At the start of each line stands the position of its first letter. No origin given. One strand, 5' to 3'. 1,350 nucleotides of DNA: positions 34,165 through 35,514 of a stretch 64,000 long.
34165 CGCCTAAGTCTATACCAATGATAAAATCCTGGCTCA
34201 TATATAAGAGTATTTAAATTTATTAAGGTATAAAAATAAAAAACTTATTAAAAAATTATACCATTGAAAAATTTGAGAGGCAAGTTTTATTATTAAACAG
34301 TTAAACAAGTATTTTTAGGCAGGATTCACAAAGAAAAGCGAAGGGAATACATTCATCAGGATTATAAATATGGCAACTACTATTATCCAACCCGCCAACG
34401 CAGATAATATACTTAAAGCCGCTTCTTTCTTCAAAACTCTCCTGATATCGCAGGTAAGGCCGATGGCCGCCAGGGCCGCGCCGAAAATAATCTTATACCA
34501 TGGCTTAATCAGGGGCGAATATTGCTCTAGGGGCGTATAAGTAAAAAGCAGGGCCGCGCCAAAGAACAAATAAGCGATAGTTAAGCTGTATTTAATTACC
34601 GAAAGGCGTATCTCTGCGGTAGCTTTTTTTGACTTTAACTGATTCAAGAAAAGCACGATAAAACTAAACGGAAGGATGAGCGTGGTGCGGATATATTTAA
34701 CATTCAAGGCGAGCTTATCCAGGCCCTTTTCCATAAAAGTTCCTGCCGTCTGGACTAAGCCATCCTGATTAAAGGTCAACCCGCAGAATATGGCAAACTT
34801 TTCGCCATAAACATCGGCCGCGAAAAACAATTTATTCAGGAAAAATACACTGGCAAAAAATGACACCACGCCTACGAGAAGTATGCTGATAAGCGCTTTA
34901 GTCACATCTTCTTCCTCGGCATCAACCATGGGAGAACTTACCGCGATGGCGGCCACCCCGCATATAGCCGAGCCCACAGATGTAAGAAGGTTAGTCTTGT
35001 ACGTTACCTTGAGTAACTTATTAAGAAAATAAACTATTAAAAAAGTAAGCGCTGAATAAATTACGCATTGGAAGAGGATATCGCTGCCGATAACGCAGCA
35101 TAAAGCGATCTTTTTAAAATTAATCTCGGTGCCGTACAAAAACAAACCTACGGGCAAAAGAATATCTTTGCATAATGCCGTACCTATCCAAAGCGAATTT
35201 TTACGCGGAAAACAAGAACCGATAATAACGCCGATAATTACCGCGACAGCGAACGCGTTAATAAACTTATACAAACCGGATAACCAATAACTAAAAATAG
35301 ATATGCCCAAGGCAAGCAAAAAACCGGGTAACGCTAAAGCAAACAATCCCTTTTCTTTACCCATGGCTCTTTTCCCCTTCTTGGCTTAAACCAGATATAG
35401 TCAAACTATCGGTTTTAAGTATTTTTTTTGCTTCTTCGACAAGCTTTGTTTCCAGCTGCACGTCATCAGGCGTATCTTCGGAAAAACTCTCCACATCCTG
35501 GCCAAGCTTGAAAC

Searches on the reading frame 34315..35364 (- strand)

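Call 7: search_protein_families(library=pfam, proteins=[window:34315-35364:-], max_evalue=0.01)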
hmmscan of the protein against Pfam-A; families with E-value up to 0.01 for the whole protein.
window:34315-35364:- (349 aa): 1 family
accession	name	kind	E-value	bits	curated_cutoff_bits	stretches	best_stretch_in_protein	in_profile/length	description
PF03601.19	Cons_hypoth698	-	4e-44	151.2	24.5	1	13-315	1-298/304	Conserved hypothetical protein 698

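Call 39: search_protein_families(library=ncbifam, proteins=[window:34315-35364:-], max_evalue=0.01)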
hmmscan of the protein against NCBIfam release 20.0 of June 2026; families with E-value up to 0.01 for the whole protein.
window:34315-35364:- (349 aa): 1 family
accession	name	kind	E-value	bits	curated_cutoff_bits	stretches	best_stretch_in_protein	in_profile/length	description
TIGR00698.1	TIGR00698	subfamily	1.8e-35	122.8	232.6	1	34-336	30-329/335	YeiH family putative sulfate export transporter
